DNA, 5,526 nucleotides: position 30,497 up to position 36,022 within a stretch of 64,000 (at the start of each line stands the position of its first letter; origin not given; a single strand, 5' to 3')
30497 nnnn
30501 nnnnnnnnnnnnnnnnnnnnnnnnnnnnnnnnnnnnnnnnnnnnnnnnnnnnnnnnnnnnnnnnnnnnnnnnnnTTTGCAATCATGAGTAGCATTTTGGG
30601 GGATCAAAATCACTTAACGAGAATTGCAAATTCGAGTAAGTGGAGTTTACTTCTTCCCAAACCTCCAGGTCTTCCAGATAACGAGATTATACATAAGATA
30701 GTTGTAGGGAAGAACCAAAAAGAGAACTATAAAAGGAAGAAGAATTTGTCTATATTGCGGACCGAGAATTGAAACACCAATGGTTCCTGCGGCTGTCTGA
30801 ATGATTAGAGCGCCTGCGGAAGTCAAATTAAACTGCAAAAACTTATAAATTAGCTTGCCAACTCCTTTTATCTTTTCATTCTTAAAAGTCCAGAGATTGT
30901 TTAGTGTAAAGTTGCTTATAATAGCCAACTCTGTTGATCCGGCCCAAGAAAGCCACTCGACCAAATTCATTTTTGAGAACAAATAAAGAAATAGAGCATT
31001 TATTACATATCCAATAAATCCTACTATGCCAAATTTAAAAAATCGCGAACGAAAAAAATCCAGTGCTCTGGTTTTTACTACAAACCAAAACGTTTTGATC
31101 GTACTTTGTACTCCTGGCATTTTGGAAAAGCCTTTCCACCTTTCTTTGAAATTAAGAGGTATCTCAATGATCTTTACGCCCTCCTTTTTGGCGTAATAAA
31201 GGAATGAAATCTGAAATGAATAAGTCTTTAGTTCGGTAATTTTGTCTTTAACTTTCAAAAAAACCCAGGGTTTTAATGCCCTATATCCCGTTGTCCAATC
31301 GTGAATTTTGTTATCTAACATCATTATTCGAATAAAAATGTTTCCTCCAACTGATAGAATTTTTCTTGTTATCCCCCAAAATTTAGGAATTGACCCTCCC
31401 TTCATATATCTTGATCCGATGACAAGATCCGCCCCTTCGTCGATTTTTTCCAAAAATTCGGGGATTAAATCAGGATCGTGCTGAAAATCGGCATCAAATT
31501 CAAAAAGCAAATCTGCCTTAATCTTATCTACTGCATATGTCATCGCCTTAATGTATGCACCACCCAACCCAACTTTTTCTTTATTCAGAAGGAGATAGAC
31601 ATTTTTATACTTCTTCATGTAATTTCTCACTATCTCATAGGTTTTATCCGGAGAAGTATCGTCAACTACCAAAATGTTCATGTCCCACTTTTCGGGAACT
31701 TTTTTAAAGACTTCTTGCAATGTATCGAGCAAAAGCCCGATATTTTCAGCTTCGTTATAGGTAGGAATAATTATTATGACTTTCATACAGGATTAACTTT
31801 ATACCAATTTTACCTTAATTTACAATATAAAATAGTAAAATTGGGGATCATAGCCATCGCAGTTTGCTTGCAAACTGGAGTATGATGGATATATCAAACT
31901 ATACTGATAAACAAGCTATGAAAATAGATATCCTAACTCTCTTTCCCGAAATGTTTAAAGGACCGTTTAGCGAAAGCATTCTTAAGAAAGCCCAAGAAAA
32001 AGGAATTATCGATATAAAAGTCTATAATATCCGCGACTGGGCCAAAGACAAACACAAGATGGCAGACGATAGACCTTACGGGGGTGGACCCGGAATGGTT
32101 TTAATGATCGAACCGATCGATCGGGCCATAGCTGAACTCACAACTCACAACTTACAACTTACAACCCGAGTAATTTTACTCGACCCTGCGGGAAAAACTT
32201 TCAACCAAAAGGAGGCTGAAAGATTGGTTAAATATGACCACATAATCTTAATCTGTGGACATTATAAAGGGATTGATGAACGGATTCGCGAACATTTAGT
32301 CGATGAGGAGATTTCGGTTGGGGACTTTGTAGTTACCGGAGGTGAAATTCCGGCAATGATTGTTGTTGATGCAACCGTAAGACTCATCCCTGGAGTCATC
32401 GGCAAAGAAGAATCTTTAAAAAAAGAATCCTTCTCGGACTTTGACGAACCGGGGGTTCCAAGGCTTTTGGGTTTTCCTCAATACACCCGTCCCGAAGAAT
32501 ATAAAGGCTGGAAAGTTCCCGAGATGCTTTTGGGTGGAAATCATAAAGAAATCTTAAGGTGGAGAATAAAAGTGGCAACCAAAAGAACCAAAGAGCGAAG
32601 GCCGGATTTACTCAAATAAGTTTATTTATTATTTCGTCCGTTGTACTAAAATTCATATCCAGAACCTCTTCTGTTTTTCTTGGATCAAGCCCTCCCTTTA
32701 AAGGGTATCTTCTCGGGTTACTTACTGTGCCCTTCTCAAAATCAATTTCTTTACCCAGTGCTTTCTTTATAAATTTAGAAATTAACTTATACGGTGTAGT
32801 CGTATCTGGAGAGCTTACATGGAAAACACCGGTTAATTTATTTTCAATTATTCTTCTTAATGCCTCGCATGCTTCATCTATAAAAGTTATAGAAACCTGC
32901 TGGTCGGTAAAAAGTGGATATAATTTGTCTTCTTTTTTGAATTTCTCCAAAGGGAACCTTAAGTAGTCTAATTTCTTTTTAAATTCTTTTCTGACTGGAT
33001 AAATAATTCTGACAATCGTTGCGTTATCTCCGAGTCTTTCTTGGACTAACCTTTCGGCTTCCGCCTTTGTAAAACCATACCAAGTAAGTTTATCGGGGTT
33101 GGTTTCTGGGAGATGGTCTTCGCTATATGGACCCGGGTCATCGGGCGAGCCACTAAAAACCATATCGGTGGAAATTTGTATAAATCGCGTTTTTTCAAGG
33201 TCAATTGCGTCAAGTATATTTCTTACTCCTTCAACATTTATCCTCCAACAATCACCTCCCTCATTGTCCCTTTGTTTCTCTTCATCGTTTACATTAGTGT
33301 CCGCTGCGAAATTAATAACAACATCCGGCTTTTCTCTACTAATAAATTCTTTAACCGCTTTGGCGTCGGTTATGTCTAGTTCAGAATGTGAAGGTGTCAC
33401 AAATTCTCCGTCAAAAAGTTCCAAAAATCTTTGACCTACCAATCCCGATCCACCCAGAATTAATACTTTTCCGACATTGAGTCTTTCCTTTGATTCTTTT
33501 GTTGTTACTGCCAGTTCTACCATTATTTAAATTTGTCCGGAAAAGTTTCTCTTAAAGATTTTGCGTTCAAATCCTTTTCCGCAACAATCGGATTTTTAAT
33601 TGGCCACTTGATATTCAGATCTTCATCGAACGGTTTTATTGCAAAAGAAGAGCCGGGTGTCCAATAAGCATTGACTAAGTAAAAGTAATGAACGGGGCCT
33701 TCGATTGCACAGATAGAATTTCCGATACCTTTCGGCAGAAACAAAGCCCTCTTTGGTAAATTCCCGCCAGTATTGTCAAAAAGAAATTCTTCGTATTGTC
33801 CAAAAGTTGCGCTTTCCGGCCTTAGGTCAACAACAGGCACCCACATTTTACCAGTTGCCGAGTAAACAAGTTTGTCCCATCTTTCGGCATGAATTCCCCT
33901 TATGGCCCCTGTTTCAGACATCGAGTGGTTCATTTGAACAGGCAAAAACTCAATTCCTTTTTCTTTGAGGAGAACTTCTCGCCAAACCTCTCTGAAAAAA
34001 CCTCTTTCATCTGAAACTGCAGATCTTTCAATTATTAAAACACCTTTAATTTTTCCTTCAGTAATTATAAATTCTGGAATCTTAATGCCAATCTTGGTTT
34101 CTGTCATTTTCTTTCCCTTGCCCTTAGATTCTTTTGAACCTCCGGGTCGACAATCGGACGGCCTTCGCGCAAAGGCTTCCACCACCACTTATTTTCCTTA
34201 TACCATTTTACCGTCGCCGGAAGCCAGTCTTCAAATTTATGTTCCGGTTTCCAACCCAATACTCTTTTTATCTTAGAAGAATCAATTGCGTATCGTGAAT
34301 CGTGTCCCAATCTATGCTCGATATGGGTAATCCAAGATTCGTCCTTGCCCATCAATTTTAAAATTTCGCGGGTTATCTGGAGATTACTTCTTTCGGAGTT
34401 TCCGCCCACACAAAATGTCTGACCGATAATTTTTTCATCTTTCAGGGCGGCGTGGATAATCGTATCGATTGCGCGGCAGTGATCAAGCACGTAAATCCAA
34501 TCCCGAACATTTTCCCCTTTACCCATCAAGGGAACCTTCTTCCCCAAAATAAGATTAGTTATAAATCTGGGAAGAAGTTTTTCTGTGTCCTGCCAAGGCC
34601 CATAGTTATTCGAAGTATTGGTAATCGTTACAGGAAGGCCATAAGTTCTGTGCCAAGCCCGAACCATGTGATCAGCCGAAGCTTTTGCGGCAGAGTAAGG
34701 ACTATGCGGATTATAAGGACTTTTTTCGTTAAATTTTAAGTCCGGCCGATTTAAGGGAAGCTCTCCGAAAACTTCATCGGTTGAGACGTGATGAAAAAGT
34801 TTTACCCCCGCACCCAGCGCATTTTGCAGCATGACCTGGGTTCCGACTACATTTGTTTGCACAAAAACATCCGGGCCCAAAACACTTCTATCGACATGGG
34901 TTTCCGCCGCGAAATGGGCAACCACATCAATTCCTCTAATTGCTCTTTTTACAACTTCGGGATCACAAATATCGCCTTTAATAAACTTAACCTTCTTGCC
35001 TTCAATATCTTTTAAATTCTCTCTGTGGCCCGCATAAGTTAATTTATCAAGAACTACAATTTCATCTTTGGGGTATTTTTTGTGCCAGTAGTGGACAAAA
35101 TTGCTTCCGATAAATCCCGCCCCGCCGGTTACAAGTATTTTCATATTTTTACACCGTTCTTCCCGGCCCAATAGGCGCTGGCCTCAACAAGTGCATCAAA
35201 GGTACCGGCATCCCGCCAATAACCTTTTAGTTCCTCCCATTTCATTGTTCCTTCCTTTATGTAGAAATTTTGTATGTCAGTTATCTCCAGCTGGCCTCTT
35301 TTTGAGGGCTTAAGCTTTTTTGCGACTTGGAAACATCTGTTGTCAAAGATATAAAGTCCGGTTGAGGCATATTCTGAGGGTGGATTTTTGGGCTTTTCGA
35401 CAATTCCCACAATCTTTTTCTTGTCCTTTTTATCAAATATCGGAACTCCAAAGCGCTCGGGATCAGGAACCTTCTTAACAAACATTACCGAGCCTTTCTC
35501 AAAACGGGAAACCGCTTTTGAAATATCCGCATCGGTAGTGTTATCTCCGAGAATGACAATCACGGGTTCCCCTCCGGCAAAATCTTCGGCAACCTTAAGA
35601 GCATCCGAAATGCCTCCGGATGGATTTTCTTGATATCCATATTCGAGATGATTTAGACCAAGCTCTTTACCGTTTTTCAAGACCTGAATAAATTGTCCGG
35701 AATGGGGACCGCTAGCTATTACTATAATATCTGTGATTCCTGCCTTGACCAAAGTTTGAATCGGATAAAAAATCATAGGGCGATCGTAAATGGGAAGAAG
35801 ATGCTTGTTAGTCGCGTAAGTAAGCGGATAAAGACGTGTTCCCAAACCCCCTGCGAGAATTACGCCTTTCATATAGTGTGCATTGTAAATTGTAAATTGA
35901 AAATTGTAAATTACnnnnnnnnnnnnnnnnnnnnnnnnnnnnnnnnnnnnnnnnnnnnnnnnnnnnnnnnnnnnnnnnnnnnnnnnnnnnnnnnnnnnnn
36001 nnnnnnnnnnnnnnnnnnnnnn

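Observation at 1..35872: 35-kb glycosylation locus with about 13 GT-C membrane glycosyltransferases, 8 GT2 (3 Dpm1-like lipid-sugar synthases), a Wzx flippase and an rmlABCD operon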

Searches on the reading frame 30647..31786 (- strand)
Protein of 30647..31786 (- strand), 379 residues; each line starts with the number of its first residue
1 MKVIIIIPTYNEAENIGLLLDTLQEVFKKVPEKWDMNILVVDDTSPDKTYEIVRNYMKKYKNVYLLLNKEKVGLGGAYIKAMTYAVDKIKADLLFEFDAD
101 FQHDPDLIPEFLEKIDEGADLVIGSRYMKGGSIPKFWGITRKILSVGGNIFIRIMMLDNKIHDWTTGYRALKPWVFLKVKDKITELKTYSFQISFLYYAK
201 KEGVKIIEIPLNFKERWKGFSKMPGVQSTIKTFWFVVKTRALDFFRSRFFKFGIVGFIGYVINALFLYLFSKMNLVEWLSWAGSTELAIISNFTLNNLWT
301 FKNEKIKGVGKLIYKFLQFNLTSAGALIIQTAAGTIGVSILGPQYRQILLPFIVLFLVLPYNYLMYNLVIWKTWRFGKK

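Call 9: search_protein_families(library=pfam, proteins=[window:30647-31786:-], max_evalue=0.01)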
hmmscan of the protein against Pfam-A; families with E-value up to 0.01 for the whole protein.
window:30647-31786:- (379 aa): 3 families
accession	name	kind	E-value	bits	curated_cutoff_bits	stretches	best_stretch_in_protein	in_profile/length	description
PF00535.33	Glycos_transf_2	-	9.8e-28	97.6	23.3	1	5-165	2-153/168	Glycosyl transferase family 2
PF04138.20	GtrA_DPMS_TM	-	9.8e-16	58.4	26.1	1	251-371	1-117/117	GtrA/DPMS, transmembrane domain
PF10111.15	Glyco_tranf_2_2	-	0.0078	16.2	27.3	0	5-110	2-101/276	Glycosyltransferase like family 2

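Call 33: search_protein_families(library=ncbifam, proteins=[window:30647-31786:-], max_evalue=0.00001)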
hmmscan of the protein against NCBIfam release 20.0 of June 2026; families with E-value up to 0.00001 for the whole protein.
window:30647-31786:- (379 aa): 15 families
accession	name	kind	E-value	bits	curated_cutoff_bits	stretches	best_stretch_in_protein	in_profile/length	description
TIGR04182.1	glyco_TIGR04182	equivalog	6.4e-17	61.9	325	1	2-292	1-263/293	S-layer glycoprotein N-glycosyltransferase AglJ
NF047588.1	GlcsyltransPgfSStrep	equivalog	1e-16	61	500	1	1-133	1-128/308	glycosyltransferase PgfS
NF007986.1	PRK10714.1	equivalog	2.4e-13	49.8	529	1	2-223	7-210/316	undecaprenyl-phosphate 4-deoxy-4-formamido-L-arabinose transferase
NF041391.1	DPhHxTase_Halo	equivalog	5.8e-13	48.3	375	1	9-217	3-187/213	dolichyl-phosphate hexose transferase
NF058614.1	PPMAGASynPpgS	equivalog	2.3e-11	43.6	370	1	3-146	2-134/226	polyprenyl-phospho-N-acetylgalactosaminyl synthase PpgS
NF038302.1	EPS_HpsE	equivalog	5.7e-11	41.9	300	1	2-101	2-97/307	hormogonium polysaccharide biosynthesis glycosyltransferase HpsE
NF041875.1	EPS_EpsD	equivalog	2.7e-07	30.3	370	1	5-123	3-112/325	exopolysaccharide biosynthesis glycosyltransferase EpsD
NF050050.1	ProtGlycPglI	equivalog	3.2e-07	30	500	1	2-127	3-120/306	GalNAc(5)-diNAcBac-PP-undecaprenol beta-1,3-glucosyltransferase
TIGR04283.1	glyco_like_mftF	equivalog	3.3e-07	30.1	182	1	5-58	3-51/221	TIGR04283 family arsenosugar biosynthesis glycosyltransferase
TIGR03469.1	HpnB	hypoth_equivalog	3.8e-07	29.5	379.25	1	2-118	45-163/386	hopene-associated glycosyltransferase HpnB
TIGR03937.1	PgaC_IcaA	equivalog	4.6e-07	29.1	422.3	1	2-106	46-141/407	poly-beta-1,6-N-acetyl-D-glucosamine synthase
NF045692.1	OglycostaseCruG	equivalog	9.5e-07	28.1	600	1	2-122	42-160/386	2'-O-glycosyltransferase CruG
NF047683.1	TeichurnBiosyTuaG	equivalog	1.2e-06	28.4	400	1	3-106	8-102/252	teichuronic acid biosynthesis protein TuaG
NF053739.1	GlytfEpsEBac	equivalog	1.3e-06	27.6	450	1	2-88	2-84/265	glycosyltransferase EpsE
NF007482.0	PRK10073.1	equivalog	3.6e-06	26.2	423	1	2-87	7-86/334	glycosyltransferase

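Call 70: search_solved_structures(query=window:30647-31786:-, max_evalue=0.001)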
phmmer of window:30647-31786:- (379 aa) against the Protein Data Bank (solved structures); distinct sequences matched with E-value up to 0.001: 9.
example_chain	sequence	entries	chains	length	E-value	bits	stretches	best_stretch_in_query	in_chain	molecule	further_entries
5mlz_A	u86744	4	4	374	7.8e-42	147.1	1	1-365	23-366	Dolichol monophosphate mannose synthase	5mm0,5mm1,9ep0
9bhc_C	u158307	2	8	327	8.2e-10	41.7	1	2-127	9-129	Undecaprenyl-phosphate 4-deoxy-4-formamido-L-arabinose transferase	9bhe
8vxh_A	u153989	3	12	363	1.1e-09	41.3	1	2-127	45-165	Undecaprenyl-phosphate 4-deoxy-4-formamido-L-arabinose transferase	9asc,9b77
5ekp_C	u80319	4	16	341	1.2e-08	37.9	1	3-132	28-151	Uncharacterized glycosyltransferase sll0501 | Glycosyltransferase sll0501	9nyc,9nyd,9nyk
5eke_A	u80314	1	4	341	1.2e-08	37.9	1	3-132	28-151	Uncharacterized glycosyltransferase sll0501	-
9nye_A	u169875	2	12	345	1.2e-08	37.9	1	3-132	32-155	Glycosyltransferase sll0501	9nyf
9hwj_A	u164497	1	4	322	1.5e-08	37.6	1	2-124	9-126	Undecaprenyl-phosphate 4-deoxy-4-formamido-L-arabinose transferase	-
5tze_C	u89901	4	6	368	4.2e-05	26.2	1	1-134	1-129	Glycosyl transferase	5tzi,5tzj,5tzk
5tz8_A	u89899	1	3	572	7.9e-05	25.3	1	1-134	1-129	Glycosyl transferase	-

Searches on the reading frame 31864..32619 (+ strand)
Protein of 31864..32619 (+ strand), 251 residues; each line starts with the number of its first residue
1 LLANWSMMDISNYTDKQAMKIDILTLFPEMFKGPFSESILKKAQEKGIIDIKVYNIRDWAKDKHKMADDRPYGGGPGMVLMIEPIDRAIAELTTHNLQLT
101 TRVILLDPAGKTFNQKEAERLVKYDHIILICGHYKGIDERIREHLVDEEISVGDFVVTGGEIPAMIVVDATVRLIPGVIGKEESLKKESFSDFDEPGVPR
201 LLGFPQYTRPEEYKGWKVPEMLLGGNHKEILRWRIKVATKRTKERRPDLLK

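Call 9: search_protein_families(library=pfam, proteins=[window:31864-32619:+], max_evalue=0.01)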
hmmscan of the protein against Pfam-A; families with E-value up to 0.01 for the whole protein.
window:31864-32619:+ (251 aa): 1 family
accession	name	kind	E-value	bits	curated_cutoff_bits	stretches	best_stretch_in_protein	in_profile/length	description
PF01746.26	tRNA_m1G_MT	-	1.7e-59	201.3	27.3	1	41-247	2-195/195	tRNA (Guanine-1)-methyltransferase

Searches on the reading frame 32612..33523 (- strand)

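Call 9: search_protein_families(library=pfam, proteins=[window:32612-33523:-], max_evalue=0.01)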
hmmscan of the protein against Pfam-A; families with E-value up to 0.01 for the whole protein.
window:32612-33523:- (303 aa): 6 families
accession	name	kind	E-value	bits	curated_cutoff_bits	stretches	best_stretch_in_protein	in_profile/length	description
PF04321.23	RmlD_sub_bind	-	4.2e-33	115.1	27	1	19-256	2-232/287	RmlD substrate binding domain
PF01370.27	Epimerase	-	3.9e-20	72.7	20.9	1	20-174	1-170/240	NAD dependent epimerase/dehydratase family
PF16363.11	GDP_Man_Dehyd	-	5.4e-13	49.5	27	1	48-248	58-259/332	GDP-mannose 4,6 dehydratase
PF07993.18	NAD_binding_4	-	5.4e-08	32.7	20.1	1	64-173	87-204/258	Male sterility protein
PF01073.25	3Beta_HSD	-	0.00013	21.5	22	1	48-162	51-159/280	3-beta hydroxysteroid dehydrogenase/isomerase family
PF02719.21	Polysacc_synt_2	-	0.00026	20.7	20.2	1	50-121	62-130/293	Polysaccharide biosynthesis protein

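Call 72: search_protein_families(library=ncbifam, proteins=[window:32612-33523:-], max_evalue=0.001)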
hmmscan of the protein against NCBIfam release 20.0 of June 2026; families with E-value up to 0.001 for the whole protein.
window:32612-33523:- (303 aa): 8 families
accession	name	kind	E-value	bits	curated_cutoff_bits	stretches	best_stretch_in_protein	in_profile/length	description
TIGR01214.1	rmlD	equivalog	2.2e-30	105.7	224.05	1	19-259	1-230/285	dTDP-4-dehydrorhamnose reductase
TIGR01181.1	dTDP_gluc_dehyt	equivalog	2e-11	43.5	365.1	1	49-264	57-272/321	dTDP-glucose 4,6-dehydratase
NF007440.0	PRK09987.1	equivalog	5.4e-10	39.1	308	1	50-259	39-238/299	dTDP-4-dehydrorhamnose reductase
TIGR02622.1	CDP_4_6_dhtase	equivalog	1.2e-05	24.7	278.45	1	48-125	60-135/352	CDP-glucose 4,6-dehydratase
TIGR01746.1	Thioester-redct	subfamily_domain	2e-05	24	213.35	1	66-260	89-284/371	thioester reductase domain-containing protein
TIGR01179.1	galE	equivalog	3.3e-05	22.9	262.3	1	48-162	53-158/332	UDP-glucose 4-epimerase GalE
NF043036.1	ErythonDh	equivalog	0.00014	21.1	325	0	48-162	58-162/321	D-erythronate dehydrogenase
NF047922.1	GDPFucSynFcl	equivalog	0.00015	21.3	500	1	19-74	4-62/308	GDP-L-fucose synthase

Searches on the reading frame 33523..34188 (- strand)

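Call 9: search_protein_families(library=pfam, proteins=[window:33523-34188:-], max_evalue=0.01)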
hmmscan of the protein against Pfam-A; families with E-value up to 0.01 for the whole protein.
window:33523-34188:- (221 aa): 1 family
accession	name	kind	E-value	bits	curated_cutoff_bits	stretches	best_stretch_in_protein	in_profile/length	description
PF00908.23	dTDP_sugar_isom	-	2.2e-38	132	27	1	46-214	3-168/168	dTDP-4-dehydrorhamnose 3,5-epimerase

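Call 72: search_protein_families(library=ncbifam, proteins=[window:33523-34188:-], max_evalue=0.001)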
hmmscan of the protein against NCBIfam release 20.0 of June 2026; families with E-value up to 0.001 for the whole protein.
window:33523-34188:- (221 aa): 1 family
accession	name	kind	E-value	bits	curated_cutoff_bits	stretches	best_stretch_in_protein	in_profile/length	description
TIGR01221.1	rmlC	equivalog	3.1e-33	115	155.75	1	44-214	4-174/176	dTDP-4-dehydrorhamnose 3,5-epimerase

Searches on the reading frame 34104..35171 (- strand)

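Call 10: search_protein_families(library=pfam, proteins=[window:34104-35171:-], max_evalue=0.001)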
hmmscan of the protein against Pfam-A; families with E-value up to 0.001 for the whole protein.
window:34104-35171:- (355 aa): 10 families
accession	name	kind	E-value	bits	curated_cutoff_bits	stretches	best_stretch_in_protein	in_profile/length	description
PF16363.11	GDP_Man_Dehyd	-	2.9e-75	254.2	27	1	13-317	1-329/332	GDP-mannose 4,6 dehydratase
PF01370.27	Epimerase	-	1.6e-61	208.2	20.9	1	12-241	1-227/240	NAD dependent epimerase/dehydratase family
PF01073.25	3Beta_HSD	-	2e-25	89.8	22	1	13-275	1-269/280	3-beta hydroxysteroid dehydrogenase/isomerase family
PF07993.18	NAD_binding_4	-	3.9e-17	62.7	20.1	1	14-209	1-231/258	Male sterility protein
PF02719.21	Polysacc_synt_2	-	1.7e-15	57.5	20.2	1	12-133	1-130/293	Polysaccharide biosynthesis protein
PF04321.23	RmlD_sub_bind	-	7.5e-15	55.2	27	1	10-284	1-241/287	RmlD substrate binding domain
PF13460.12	NAD_binding_10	-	2.8e-07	31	27.2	1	49-172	28-133/184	NAD(P)H-binding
PF05368.20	NmrA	-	9.3e-06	25.9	27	1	9-126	2-102/298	NmrA-like family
PF00106.31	adh_short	-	0.00045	20.2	26.6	0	12-81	3-71/195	short chain dehydrogenase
PF08659.16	KR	-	0.00096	19.5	22.6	0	12-82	3-76/180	KR domain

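Call 72: search_protein_families(library=ncbifam, proteins=[window:34104-35171:-], max_evalue=0.001)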
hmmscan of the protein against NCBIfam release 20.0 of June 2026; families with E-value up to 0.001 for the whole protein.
window:34104-35171:- (355 aa): 28 families (the best 25 are shown)
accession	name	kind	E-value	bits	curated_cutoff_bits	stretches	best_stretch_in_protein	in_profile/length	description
TIGR01181.1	dTDP_gluc_dehyt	equivalog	4.5e-130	433.4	365.1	1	11-334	1-321/321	dTDP-glucose 4,6-dehydratase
NF007490.0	PRK10084.1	subfamily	1.6e-97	326.8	649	1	10-337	1-347/361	dTDP-glucose 4,6-dehydratase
NF007582.0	PRK10217.1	equivalog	2.4e-92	309.8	698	1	11-337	3-344/355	dTDP-glucose 4,6-dehydratase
TIGR04180.1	EDH_00030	hypoth_equivalog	4.5e-50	170.4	475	1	12-311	1-296/297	NAD-dependent 4,6-dehydratase LegB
TIGR01179.1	galE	equivalog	2.7e-35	121.8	262.3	1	11-327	1-328/332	UDP-glucose 4-epimerase GalE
TIGR02622.1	CDP_4_6_dhtase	equivalog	1e-24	87.4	278.45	1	8-326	3-332/352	CDP-glucose 4,6-dehydratase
TIGR03466.1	HpnA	hypoth_equivalog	7.5e-22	77.6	367.65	1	10-195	1-176/327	hopanoid-associated sugar epimerase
NF007956.0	PRK10675.1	subfamily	2.7e-21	76.1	394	1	10-169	1-159/338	UDP-glucose 4-epimerase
TIGR02197.1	heptose_epim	equivalog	7.3e-20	71.4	274.6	1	12-286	1-274/316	ADP-glyceromanno-heptose 6-epimerase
NF011728.1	PRK15181.1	equivalog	7.6e-20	71.2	760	1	11-326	17-339/348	Vi polysaccharide biosynthesis UDP-N-acetylglucosaminuronic acid C-4 epimerase TviC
TIGR03589.1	PseB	equivalog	9.4e-19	67.5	407.75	1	8-134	3-128/324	UDP-N-acetylglucosamine 4,6-dehydratase (inverting)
NF052578.1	StrlDmthSdmBMthl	equivalog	1.9e-18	67.3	600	1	10-212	1-192/328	sterol demethylase protein SdmB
NF042422.1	oxyalk_red_OleD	equivalog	3.6e-18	66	580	1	10-276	1-252/329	2-alkyl-3-oxoalkanoate reductase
NF042423.1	oxyalk_red_Shew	equivalog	4.7e-14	52.2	580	1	9-254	8-237/331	2-alkyl-3-oxoalkanoate reductase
TIGR01472.1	gmd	equivalog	7.4e-14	51.7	415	1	59-315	54-329/342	GDP-mannose 4,6-dehydratase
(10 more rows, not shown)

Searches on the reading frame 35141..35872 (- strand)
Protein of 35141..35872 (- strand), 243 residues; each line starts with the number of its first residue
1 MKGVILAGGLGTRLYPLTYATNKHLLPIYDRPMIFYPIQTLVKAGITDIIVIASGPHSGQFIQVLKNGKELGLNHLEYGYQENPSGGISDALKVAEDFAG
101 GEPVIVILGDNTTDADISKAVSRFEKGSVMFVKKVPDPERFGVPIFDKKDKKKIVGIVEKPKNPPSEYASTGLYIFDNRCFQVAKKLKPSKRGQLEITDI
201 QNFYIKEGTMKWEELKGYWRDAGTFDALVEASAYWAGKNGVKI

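Call 10: search_protein_families(library=pfam, proteins=[window:35141-35872:-], max_evalue=0.001)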
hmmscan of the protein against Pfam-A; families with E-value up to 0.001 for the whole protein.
window:35141-35872:- (243 aa): 2 families
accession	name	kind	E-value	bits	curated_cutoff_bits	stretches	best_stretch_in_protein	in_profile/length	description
PF00483.29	NTP_transferase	-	9.1e-54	183.1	21.2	1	2-233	1-240/245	Nucleotidyl transferase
PF12804.13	NTP_transf_3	-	1.3e-09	38.9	27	1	3-124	1-111/160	MobA-like NTP transferase domain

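Call 72: search_protein_families(library=ncbifam, proteins=[window:35141-35872:-], max_evalue=0.001)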
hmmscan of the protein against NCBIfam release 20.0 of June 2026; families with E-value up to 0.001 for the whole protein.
window:35141-35872:- (243 aa): 32 families (the best 25 are shown)
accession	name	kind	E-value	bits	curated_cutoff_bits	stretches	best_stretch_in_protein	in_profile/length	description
TIGR01207.1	rmlA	equivalog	4.3e-68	229.5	360.65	1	2-234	1-235/286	glucose-1-phosphate thymidylyltransferase RfbA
NF012024.0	PRK15480.1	equivalog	5.3e-62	209.6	588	1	2-236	5-241/292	glucose-1-phosphate thymidylyltransferase RfbA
TIGR01208.1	rmlA_long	equivalog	8.5e-62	209.1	320.25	1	2-232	1-231/353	glucose-1-phosphate thymidylyltransferase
TIGR03992.1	Arch_glmU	subfamily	1.1e-44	153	292.1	1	1-232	1-224/393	bifunctional sugar-1-phosphate nucleotidylyltransferase/acetyltransferase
NF041313.1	UDPGP_AglF_Halo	equivalog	1.1e-33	116.6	400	1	1-218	1-217/234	UTP--glucose-1-phosphate uridylyltransferase AglF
NF041173.1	Sug_nt_acttase_Thmprot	equivalog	1.1e-32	113.5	600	1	1-231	1-223/405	bifunctional sugar-1-phosphate nucleotidylyltransferase/acetyltransferase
TIGR01099.1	galU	equivalog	4.1e-29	101.9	326.8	2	80-229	100-259/261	UTP--glucose-1-phosphate uridylyltransferase GalU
NF052502.1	man1P_GTase_Rv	exception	1e-24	87.1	440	1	2-233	2-228/352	mannose-1-phosphate guanylyltransferase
NF045761.1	NAMPUrTaseMurU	equivalog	1.9e-21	77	250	1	1-232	1-224/226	N-acetylmuramate alpha-1-phosphate uridylyltransferase MurU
NF009928.0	PRK13389.1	equivalog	6.7e-19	68.1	548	2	2-53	10-61/302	UTP--glucose-1-phosphate uridylyltransferase GalU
TIGR02091.1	glgC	equivalog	3.9e-15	55.8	424.9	2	102-232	114-256/364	glucose-1-phosphate adenylyltransferase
NF003670.0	PRK05293.1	equivalog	4.6e-15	55.4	470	1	131-232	151-255/382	glucose-1-phosphate adenylyltransferase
NF007516.0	PRK10122.1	equivalog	9.5e-13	47.9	534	1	1-53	4-56/297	UTP--glucose-1-phosphate uridylyltransferase GalF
TIGR01173.1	glmU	equivalog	4.9e-11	42.1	366.85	1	3-209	3-207/452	bifunctional UDP-N-acetylglucosamine diphosphorylase/glucosamine-1-phosphate N-acetyltransferase GlmU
TIGR02623.1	G1P_cyt_trans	equivalog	7.2e-11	42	300.25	1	1-53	1-53/255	glucose-1-phosphate cytidylyltransferase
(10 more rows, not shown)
